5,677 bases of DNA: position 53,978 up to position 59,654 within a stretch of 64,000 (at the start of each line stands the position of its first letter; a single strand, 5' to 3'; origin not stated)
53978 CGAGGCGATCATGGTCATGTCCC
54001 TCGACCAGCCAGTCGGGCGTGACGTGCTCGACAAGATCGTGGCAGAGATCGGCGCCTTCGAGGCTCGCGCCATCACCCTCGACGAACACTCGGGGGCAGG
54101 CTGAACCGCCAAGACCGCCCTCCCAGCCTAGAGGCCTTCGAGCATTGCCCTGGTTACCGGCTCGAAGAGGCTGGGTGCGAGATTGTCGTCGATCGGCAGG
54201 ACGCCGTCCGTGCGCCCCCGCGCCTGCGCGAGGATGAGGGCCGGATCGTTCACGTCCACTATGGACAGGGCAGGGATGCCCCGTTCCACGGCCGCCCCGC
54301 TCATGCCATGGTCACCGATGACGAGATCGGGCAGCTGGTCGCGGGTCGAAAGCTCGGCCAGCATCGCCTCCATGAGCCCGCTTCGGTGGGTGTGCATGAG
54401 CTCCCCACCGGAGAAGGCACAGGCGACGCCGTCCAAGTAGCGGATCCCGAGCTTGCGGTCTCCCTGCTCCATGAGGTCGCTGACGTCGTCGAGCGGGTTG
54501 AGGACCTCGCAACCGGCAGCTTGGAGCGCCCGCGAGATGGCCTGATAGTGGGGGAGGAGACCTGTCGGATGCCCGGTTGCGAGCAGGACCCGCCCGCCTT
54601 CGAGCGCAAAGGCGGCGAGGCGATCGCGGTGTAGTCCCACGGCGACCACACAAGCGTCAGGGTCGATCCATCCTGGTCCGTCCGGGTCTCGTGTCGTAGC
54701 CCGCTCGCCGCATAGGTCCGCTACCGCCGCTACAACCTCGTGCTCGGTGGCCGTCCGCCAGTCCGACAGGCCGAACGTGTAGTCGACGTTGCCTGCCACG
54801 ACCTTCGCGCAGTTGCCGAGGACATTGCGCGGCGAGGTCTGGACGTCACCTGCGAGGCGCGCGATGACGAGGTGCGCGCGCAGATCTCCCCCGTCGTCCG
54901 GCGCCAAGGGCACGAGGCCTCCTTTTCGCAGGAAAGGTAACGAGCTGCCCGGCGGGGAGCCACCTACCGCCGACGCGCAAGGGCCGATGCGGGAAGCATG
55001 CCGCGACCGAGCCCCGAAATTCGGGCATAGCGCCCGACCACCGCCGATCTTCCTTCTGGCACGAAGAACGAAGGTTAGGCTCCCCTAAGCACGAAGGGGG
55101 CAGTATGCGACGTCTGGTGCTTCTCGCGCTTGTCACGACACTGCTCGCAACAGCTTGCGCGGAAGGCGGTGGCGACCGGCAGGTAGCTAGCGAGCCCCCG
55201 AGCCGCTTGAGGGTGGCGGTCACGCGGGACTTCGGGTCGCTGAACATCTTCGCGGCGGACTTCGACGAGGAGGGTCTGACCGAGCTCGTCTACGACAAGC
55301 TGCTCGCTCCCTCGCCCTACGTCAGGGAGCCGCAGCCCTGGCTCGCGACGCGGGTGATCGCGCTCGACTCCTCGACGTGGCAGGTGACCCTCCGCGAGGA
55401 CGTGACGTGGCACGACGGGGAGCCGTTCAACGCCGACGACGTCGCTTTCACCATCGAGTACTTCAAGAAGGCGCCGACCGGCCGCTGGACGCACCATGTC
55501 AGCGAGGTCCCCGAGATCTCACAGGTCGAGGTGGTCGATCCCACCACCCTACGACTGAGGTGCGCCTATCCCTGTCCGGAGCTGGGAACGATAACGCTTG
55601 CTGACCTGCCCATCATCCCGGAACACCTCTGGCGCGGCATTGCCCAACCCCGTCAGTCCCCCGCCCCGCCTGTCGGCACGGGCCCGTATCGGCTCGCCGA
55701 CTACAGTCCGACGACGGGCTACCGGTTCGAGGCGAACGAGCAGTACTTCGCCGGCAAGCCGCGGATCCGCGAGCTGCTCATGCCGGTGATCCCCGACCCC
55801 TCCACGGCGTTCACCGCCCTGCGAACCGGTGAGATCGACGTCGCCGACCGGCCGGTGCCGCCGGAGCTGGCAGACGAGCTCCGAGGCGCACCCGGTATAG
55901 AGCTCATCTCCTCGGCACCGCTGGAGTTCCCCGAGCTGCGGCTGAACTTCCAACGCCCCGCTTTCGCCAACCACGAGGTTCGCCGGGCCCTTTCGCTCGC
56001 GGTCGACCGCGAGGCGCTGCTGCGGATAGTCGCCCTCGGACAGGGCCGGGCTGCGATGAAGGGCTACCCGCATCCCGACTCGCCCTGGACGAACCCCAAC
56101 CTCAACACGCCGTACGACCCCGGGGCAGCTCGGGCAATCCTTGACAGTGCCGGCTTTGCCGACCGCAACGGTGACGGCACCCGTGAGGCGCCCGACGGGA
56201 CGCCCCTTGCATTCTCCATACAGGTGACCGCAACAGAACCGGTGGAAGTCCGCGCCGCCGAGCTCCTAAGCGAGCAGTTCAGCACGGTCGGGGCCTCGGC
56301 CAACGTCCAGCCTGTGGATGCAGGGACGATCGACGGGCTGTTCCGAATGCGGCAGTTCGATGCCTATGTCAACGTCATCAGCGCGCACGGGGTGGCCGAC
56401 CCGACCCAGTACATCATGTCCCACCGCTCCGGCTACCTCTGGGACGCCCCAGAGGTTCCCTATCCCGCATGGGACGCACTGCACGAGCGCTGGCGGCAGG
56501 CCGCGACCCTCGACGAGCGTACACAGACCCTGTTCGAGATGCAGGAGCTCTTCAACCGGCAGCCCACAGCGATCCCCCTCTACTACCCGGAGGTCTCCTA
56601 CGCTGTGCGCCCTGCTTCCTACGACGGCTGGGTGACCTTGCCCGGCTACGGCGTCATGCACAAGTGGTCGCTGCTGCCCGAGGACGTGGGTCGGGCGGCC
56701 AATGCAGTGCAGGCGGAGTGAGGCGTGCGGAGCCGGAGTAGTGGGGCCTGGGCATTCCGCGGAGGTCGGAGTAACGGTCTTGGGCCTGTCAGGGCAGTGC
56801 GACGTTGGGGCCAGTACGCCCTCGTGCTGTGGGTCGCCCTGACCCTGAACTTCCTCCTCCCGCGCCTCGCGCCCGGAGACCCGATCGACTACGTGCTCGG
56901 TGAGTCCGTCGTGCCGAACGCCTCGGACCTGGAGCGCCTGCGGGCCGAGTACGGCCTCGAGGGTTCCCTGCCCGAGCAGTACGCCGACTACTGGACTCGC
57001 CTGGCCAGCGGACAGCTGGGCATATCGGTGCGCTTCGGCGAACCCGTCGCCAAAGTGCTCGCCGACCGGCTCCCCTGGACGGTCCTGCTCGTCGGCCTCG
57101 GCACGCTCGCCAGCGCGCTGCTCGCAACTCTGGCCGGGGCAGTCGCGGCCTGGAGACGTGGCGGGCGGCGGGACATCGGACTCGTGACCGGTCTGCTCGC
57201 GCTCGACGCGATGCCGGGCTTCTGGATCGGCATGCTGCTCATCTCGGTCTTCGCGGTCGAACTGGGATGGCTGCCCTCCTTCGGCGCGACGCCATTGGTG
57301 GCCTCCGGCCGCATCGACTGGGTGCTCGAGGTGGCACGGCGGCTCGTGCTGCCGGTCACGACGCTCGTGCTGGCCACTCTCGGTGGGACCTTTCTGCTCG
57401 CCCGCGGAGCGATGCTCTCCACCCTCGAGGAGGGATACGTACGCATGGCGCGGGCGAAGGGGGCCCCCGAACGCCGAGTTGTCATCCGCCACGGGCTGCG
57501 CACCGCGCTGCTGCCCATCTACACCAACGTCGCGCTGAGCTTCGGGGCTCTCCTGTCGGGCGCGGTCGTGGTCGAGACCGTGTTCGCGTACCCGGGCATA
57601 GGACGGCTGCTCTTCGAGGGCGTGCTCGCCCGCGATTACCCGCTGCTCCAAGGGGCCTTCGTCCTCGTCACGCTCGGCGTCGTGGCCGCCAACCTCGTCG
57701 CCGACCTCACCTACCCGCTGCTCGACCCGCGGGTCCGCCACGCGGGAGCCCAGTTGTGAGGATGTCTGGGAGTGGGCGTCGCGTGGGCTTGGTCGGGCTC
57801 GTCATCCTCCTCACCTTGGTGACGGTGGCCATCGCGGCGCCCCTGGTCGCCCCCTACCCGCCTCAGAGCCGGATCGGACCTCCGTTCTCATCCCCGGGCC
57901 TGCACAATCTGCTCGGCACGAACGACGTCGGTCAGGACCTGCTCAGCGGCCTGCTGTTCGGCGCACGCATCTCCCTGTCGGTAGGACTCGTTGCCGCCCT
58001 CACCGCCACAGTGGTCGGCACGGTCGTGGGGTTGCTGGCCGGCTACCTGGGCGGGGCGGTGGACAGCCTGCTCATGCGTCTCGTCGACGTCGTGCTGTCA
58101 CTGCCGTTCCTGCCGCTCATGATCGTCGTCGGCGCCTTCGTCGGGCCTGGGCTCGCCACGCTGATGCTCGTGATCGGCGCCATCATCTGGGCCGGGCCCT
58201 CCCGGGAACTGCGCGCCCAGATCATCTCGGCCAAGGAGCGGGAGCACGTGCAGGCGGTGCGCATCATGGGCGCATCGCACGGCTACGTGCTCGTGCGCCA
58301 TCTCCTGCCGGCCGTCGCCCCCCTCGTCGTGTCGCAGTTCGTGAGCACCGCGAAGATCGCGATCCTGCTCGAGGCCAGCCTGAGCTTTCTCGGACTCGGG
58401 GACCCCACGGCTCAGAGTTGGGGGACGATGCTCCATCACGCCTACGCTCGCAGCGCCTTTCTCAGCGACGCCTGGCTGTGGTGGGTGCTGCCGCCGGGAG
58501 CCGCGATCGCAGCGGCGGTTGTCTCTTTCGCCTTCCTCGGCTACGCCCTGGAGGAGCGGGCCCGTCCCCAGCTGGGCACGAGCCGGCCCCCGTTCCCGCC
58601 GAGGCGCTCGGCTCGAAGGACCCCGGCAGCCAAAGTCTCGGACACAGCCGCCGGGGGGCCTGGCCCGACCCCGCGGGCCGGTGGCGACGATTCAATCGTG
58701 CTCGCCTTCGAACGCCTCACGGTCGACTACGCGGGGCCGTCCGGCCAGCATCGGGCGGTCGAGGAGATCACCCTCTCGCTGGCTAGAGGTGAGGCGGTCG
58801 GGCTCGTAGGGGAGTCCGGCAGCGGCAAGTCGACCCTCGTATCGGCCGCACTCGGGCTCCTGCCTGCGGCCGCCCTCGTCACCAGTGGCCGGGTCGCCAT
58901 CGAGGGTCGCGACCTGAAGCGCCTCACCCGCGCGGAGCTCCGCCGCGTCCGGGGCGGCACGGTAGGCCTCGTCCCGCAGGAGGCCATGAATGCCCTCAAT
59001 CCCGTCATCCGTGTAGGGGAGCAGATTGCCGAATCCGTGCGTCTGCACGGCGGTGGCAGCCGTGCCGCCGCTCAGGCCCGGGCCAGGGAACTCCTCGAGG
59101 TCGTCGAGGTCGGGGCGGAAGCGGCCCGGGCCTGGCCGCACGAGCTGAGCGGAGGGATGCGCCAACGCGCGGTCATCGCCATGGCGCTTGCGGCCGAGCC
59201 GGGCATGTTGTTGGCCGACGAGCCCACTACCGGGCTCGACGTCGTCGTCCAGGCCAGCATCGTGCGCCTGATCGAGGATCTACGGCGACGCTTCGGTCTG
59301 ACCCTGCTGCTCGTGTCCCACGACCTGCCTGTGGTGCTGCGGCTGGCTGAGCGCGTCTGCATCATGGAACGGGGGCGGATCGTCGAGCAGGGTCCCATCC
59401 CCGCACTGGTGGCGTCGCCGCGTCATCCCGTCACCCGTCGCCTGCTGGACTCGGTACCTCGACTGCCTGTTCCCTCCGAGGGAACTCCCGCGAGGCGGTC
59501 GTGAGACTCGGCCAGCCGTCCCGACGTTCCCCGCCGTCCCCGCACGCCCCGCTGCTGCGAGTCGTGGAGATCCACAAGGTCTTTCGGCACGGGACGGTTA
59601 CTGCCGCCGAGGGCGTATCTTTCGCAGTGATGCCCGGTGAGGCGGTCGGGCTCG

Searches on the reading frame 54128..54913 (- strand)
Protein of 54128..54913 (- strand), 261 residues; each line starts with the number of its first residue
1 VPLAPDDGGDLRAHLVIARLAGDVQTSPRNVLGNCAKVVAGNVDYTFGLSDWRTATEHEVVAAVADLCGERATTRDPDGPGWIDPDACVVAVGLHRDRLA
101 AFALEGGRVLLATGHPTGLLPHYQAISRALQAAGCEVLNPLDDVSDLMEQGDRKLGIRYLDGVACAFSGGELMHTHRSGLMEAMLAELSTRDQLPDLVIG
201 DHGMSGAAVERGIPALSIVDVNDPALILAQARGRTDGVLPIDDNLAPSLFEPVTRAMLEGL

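Call 22: search_protein_families(library=ncbifam, proteins=[window:54128-54913:-], max_evalue=0.00001)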
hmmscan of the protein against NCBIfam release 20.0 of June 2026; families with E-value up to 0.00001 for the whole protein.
window:54128-54913:- (261 aa): 0 families

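Call 23: search_protein_families(library=pfam, proteins=[window:54128-54913:-], max_evalue=0.00001)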
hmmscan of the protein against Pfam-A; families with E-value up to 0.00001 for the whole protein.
window:54128-54913:- (261 aa): 1 family
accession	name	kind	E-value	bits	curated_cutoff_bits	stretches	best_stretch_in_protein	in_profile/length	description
PF15698.10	Phosphatase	-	1.1e-61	208.7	28.4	1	11-259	1-252/256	Phosphatase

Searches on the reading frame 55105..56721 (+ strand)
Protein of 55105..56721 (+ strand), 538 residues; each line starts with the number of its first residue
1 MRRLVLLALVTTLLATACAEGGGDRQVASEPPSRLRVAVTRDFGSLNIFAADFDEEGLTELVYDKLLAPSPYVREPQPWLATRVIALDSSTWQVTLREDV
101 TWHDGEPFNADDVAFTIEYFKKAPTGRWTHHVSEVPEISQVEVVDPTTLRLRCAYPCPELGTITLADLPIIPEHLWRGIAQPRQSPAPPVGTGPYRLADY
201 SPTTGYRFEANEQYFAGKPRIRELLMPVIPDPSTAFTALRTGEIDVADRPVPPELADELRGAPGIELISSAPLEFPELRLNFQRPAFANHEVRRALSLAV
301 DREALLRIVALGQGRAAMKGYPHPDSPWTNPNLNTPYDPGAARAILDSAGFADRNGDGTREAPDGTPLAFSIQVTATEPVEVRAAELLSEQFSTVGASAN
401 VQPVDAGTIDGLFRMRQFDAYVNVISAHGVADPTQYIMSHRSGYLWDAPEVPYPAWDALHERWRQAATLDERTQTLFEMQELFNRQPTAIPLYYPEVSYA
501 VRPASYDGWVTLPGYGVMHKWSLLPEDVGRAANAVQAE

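Call 22: search_protein_families(library=ncbifam, proteins=[window:55105-56721:+], max_evalue=0.00001)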
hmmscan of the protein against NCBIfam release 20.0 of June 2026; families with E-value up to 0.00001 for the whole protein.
window:55105-56721:+ (538 aa): 9 families
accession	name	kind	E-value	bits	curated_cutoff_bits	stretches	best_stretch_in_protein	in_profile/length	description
NF045467.1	Opp4A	equivalog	3.6e-40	137.7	650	1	49-501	53-534/556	oligopeptide ABC transporter substrate-binding protein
TIGR02294.1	nickel_nikA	equivalog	6e-40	137.2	393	1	33-437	6-411/501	nickel ABC transporter substrate-binding protein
NF045468.1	Opp5A_nikA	equivalog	1.7e-31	109.3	600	1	76-406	57-370/488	nickel ABC transporter substrate-binding protein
NF047575.1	opine_bind_CntA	exception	3.6e-29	101.7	800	1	5-403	9-411/535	staphylopine-dependent metal ABC transporter substrate-binding lipoprotein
TIGR04028.1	SBP_KPN_01854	hypoth_equivalog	5.6e-26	91.2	468.5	1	56-503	24-488/509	TIGR04028 family ABC transporter substrate-binding protein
NF043070.1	DppA_dipep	equivalog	1.6e-21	76.4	1005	1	62-401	60-409/535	dipeptide ABC transporter periplasmic-binding protein DppA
NF011689.0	PRK15109.1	equivalog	2.7e-21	75.8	560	1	188-406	211-418/547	ABC transporter substrate-binding protein SapA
NF011942.0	PRK15413.1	equivalog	4.5e-21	75.1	594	1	85-353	81-345/512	glutathione ABC transporter substrate-binding protein GsiB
NF011684.0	PRK15104.1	equivalog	9.1e-10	37.8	947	1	75-324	81-346/543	oligopeptide ABC transporter substrate-binding protein OppA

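Call 23: search_protein_families(library=pfam, proteins=[window:55105-56721:+], max_evalue=0.00001)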
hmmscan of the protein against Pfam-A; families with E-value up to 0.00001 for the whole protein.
window:55105-56721:+ (538 aa): 1 family
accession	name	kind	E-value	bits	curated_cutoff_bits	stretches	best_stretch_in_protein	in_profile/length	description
PF00496.27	SBP_bac_5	-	1.4e-76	258.5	32.4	1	75-439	1-359/368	Bacterial extracellular solute-binding proteins, family 5 Middle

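Call 70: search_solved_structures(query=window:55105-56721:+, max_evalue=1e-10)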
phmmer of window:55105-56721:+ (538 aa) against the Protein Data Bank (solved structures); distinct sequences matched with E-value up to 1e-10: 76 (the best 60 are shown).
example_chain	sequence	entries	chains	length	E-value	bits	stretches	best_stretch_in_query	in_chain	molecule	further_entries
4oet_A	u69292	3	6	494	9.1e-37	130.2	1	32-410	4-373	Putative peptide ABC-transport system periplasmic peptide-binding protein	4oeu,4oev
4pfu_A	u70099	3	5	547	3.7e-31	111.7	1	56-425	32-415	ABC transporter substrate-binding protein | Mannoside ABC transport system, sugar-binding protein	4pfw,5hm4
5isu_A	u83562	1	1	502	8e-31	110.6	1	49-496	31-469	Lmo0135 protein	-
2noo_A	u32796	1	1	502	2.2e-30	109.1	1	37-441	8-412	Nickel-binding periplasmic protein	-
4oer_A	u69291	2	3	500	6.4e-30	107.6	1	76-440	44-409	NikA protein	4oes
3qim_A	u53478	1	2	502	1.2e-28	103.4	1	75-409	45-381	Nickel-binding periplasmic protein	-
9t0v_A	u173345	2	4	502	1.2e-28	103.3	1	75-407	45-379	Nickel-binding periplasmic protein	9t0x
3mzb_A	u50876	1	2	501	1.3e-28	103.2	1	75-407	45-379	Nickel-binding periplasmic protein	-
1zlq_A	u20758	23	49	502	1.3e-28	103.2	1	75-407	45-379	Nickel-binding periplasmic protein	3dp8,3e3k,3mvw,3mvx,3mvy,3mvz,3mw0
8spm_A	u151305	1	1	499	1.4e-28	103.2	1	75-407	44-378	Nickel ABC transporter, nickel/metallophore periplasmic binding protein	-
1uiu_A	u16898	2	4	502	1.9e-28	102.8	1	75-407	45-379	Nickel-binding periplasmic protein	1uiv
1xoc_A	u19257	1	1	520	2e-28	102.7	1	80-514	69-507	Oligopeptide-binding protein appA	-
8efz_A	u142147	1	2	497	7.6e-26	94.1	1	43-408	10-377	Extracellular solute-binding protein family 5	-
3tpa_A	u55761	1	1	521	4.6e-25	91.6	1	52-515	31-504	Heme-binding protein A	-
5u4o_A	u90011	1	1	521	9.1e-25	90.6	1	62-492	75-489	ABC transporter substrate-binding protein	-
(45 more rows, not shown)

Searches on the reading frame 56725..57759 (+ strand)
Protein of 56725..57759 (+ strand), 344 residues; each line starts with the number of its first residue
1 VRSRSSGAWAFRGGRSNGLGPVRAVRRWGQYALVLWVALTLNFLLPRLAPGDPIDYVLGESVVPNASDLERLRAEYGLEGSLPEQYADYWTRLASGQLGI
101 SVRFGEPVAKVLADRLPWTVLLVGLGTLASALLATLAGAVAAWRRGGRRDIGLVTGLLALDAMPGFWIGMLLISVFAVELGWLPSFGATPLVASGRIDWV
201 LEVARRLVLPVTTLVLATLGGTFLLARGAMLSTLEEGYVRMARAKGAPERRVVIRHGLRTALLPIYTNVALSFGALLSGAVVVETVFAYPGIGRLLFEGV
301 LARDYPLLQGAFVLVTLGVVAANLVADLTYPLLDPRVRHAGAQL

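Call 22: search_protein_families(library=ncbifam, proteins=[window:56725-57759:+], max_evalue=0.00001)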
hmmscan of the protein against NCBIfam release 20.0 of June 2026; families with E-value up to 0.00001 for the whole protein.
window:56725-57759:+ (344 aa): 12 families
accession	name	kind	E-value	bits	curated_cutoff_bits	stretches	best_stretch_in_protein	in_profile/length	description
NF045470.1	Opp2B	equivalog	1e-75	254.8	350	1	28-338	2-300/300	nickel ABC transporter permease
NF045472.1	Opp4B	equivalog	2.3e-57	194.7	450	1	36-338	17-319/319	oligopeptide ABC transporter permease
NF045469.1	Opp1B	equivalog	6.8e-57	193.3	380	1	26-338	7-307/307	nickel/cobalt ABC transporter permease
NF011661.0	PRK15081.1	equivalog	1.7e-55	188.7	463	1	35-339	16-305/306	glutathione ABC transporter permease GsiC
TIGR02789.1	nickel_nikB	equivalog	7.1e-52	176.7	447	1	34-342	16-312/314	nickel ABC transporter permease subunit NikB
NF007677.0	PRK10352.1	equivalog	3.3e-51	174.2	433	1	34-340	15-309/314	nickel ABC transporter permease subunit NikB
NF007008.0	PRK09471.1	equivalog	8.5e-49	166.6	388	1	34-338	15-305/306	oligopeptide ABC transporter permease OppB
NF008161.0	PRK10914.1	equivalog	2.9e-46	158.2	590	2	204-339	202-337/339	dipeptide ABC transporter permease DppB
NF045471.1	Opp3B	equivalog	2.4e-45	155.3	480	1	27-342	8-307/308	oligopeptide ABC transporter permease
NF011712.0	PRK15133.1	subfamily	4.7e-32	111.3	445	1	72-339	89-361/364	microcin C ABC transporter permease YejB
NF011690.0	PRK15110.1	equivalog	3.4e-28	99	432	2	196-335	172-311/321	putrescine export ABC transporter permease SapB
NF043081.1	MMSYN1_0165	equivalog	8.8e-20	71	350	1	103-338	162-385/388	oligopeptide ABC transporter permease OppB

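Call 23: search_protein_families(library=pfam, proteins=[window:56725-57759:+], max_evalue=0.00001)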
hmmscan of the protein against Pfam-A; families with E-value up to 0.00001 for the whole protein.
window:56725-57759:+ (344 aa): 2 families
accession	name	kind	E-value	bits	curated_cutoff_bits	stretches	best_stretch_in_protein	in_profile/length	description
PF00528.27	BPD_transp_1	-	6.2e-36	124.3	26.4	1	135-339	2-184/184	Binding-protein-dependent transport system inner membrane component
PF19300.4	BPD_transp_1_N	-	5.4e-06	27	23.8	0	25-121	6-112/114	Binding-prot-dependent transport system membrane comp, N-term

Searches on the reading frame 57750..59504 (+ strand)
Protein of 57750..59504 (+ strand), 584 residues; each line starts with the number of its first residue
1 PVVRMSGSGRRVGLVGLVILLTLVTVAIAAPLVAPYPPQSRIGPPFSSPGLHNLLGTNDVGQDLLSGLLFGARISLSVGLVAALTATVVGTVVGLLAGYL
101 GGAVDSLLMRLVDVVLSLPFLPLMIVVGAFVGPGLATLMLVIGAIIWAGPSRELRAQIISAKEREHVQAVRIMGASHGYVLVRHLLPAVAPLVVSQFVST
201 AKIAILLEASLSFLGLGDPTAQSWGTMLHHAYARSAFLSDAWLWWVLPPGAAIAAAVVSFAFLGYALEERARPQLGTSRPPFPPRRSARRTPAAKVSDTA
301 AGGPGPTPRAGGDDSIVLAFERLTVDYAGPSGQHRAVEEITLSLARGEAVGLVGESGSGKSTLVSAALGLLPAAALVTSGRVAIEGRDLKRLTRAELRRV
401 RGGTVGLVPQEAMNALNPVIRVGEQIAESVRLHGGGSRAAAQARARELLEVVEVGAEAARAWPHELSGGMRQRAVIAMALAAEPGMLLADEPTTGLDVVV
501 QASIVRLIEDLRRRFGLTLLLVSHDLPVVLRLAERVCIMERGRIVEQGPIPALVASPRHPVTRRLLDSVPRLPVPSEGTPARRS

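Call 22: search_protein_families(library=ncbifam, proteins=[window:57750-59504:+], max_evalue=0.00001)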
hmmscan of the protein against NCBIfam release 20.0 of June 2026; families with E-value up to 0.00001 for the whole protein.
window:57750-59504:+ (584 aa): 195 families (the best 25 are shown)
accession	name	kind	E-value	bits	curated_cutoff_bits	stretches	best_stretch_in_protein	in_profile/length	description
NF045476.1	Opp4C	equivalog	5.9e-68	229.1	350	1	11-270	14-274/278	oligopeptide ABC transporter permease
NF007613.0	PRK10261.1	equivalog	9.7e-66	222.4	1077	1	314-573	9-276/623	glutathione ABC transporter ATP-binding protein GsiA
NF008246.0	PRK11022.1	equivalog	7.1e-65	219.2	541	1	317-571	3-259/326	dipeptide ABC transporter ATP-binding protein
NF011713.0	PRK15134.1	equivalog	9.8e-65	219.1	834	1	316-571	4-262/529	microcin C ABC transporter ATP-binding protein YejF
TIGR02770.1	nickel_nikD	equivalog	1.3e-64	217.8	318.7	1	337-567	2-227/230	nickel import ATP-binding protein NikD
NF007010.1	PRK09473.1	subfamily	1.4e-63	214.5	575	1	318-574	2-259/318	oligopeptide ABC transporter ATP-binding protein OppD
NF047576.1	opine_ATP_CntF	equivalog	3.7e-59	200.1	385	1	333-568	16-252/264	staphylopine uptake ABC transporter ATP-binding protein CntF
NF047578.1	opine_ATP_CntD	equivalog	8e-59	199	380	1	333-568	16-252/266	staphylopine uptake ABC transporter ATP-binding protein CntD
NF043079.1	MMSYN1_0167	equivalog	1.2e-58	199.3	740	1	393-573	296-478/561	oligopeptide ABC transporter ATP-binding protein OppD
TIGR02769.1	nickel_nikE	equivalog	1.1e-55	189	332.55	1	332-573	22-258/265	nickel import ATP-binding protein NikE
NF007739.0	PRK10419.1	subfamily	3.6e-52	177.5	354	1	329-574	20-260/268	nickel ABC transporter ATP-binding protein NikE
NF008453.0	PRK11308.1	subfamily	6.1e-52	176.9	408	1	332-572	33-268/334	dipeptide ABC transporter ATP-binding protein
NF045474.1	Opp2C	equivalog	1.1e-51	175.7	300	1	42-270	9-234/236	nickel transporter permease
NF011659.0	PRK15079.1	equivalog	1.3e-51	175.3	540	1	333-575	36-273/334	murein tripeptide/oligopeptide ABC transporter ATP binding protein OppF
NF045473.1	Opp1C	equivalog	3.4e-51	174.2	350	1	11-274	5-266/267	nickel/cobalt ABC transporter permease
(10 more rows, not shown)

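Call 23: search_protein_families(library=pfam, proteins=[window:57750-59504:+], max_evalue=0.00001)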
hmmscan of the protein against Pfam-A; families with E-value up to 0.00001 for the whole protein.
window:57750-59504:+ (584 aa): 4 families
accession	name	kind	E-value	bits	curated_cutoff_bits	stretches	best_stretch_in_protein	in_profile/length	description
PF00005.33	ABC_tran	-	1.5e-27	97.3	25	1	338-494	2-137/137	ABC transporter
PF00528.27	BPD_transp_1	-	3e-23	83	26.4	1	90-269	1-180/184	Binding-protein-dependent transport system inner membrane component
PF13304.12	AAA_21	-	1.5e-08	35.5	27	0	463-530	235-303/304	AAA domain, putative AbiEii toxin, Type IV TA system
PF12911.12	OppC_N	-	5.6e-06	26.6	23.9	1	11-39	14-42/53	N-terminal TM domain of oligopeptide transport permease C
